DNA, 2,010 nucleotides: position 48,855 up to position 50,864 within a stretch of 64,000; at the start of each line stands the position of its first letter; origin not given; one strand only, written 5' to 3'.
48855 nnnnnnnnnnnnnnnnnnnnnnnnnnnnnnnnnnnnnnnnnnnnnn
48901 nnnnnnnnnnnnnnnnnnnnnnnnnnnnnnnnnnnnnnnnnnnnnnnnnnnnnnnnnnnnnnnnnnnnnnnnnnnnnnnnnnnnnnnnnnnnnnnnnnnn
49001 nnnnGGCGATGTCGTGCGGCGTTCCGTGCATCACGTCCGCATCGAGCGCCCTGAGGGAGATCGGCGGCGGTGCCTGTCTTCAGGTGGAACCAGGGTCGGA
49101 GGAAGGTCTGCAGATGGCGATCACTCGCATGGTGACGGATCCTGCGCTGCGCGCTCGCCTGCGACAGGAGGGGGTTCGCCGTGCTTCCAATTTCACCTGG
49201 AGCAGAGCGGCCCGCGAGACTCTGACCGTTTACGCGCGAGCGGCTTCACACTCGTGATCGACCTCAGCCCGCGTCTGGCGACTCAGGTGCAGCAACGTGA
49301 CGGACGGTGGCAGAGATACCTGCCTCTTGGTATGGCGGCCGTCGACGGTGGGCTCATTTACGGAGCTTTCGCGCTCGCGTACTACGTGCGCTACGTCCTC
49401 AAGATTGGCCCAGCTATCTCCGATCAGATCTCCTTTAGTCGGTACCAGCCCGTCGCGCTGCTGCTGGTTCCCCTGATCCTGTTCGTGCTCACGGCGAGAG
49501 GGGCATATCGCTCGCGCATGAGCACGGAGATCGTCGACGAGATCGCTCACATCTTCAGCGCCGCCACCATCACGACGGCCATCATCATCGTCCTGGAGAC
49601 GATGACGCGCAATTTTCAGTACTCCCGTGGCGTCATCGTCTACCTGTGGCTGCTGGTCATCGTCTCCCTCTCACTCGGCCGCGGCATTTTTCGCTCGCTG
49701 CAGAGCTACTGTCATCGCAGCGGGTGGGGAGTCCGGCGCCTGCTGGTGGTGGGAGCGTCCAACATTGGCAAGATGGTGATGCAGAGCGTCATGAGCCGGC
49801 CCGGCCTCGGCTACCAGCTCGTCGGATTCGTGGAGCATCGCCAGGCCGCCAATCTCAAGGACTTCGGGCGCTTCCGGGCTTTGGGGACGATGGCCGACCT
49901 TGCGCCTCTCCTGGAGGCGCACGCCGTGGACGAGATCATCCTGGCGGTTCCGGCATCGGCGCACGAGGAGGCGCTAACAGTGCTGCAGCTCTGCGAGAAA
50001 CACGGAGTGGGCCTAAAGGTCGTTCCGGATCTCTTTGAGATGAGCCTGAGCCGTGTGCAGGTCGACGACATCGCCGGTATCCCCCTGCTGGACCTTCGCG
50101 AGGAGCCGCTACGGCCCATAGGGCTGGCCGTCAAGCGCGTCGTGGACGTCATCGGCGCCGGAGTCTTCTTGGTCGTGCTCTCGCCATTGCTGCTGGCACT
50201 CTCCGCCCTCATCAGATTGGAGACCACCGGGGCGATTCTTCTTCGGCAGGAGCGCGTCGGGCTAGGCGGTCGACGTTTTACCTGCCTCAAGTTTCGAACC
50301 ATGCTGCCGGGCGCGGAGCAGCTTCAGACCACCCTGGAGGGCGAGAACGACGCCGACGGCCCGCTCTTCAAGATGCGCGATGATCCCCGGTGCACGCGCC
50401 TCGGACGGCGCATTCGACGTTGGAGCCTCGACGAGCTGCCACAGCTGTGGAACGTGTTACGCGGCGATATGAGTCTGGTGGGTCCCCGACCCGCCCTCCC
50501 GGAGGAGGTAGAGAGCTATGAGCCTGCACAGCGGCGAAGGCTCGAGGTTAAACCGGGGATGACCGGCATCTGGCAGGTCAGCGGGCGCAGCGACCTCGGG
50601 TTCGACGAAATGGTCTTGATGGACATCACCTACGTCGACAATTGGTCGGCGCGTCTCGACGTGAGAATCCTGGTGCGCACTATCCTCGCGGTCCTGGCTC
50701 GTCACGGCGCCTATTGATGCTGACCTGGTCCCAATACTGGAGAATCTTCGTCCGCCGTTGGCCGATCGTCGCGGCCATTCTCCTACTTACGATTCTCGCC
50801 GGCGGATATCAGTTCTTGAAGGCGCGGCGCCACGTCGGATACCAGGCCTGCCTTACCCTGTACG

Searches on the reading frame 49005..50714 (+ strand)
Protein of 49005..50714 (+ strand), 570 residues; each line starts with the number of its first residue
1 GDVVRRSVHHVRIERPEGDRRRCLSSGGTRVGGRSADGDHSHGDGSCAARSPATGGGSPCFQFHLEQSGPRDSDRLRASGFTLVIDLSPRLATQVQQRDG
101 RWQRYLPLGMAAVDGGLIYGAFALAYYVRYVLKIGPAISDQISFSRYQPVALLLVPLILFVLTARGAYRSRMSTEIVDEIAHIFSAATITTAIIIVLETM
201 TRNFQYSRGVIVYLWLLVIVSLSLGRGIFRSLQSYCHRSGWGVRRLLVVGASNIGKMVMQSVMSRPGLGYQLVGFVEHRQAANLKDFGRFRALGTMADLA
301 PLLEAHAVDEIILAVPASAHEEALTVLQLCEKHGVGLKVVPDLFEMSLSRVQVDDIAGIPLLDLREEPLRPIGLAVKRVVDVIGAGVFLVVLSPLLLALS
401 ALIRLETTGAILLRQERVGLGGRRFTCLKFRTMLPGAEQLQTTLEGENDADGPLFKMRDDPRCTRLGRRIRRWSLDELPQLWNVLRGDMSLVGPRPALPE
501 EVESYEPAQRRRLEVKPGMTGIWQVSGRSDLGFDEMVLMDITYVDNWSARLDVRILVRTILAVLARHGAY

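Call 23: search_protein_families(library=ncbifam, max_evalue=1e-20, proteins=[window:49005-50714:+])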
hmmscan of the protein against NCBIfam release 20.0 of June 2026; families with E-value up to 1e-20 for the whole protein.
window:49005-50714:+ (570 aa): 10 families
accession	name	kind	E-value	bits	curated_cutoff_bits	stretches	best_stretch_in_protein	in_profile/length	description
TIGR03025.1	EPS_sugtrans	subfamily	1.2e-129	433.4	295.55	1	122-570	11-445/445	exopolysaccharide biosynthesis polyprenyl glycosylphosphotransferase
TIGR03023.1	WcaJ_sugtrans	equivalog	8.5e-115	384.6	410.75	1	114-570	3-453/453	undecaprenyl-phosphate glucose phosphotransferase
TIGR03022.1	WbaP_sugtrans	subfamily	2.2e-102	343.7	403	1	113-570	4-456/456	undecaprenyl-phosphate galactose phosphotransferase WbaP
NF041877.1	EPS_EpsZ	equivalog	9.4e-85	285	800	1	158-569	52-458/459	exopolysaccharide biosynthesis polyisoprenyl-phosphate hexose-1-phosphate transferase EpsZ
TIGR03013.1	EpsB_2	subfamily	2.1e-61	208.4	393.35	1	121-569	10-442/443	TIGR03013 family XrtA/PEP-CTERM system glycosyltransferase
NF052601.1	undeca_RfbP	equivalog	1.2e-58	198.3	330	1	375-565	43-237/244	undecaprenyl-phosphate galactose phosphotransferase family protein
NF007518.0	PRK10124.1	equivalog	9.7e-57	192.7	684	1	149-570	48-464/464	undecaprenyl-phosphate glucose phosphotransferase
NF011751.0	PRK15204.1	equivalog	1.8e-54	185.2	907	1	178-570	85-476/476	undecaprenyl-phosphate galactose phosphotransferase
NF050817.1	PolSacchBiosHfsE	equivalog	8.8e-35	120.3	750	1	157-565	57-461/467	polysaccharide biosynthesis protein HfsE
NF045514.1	glycotran_HepC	equivalog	8.9e-26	90.5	140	1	374-497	114-212/220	heterocyst development glycosyltransferase HepC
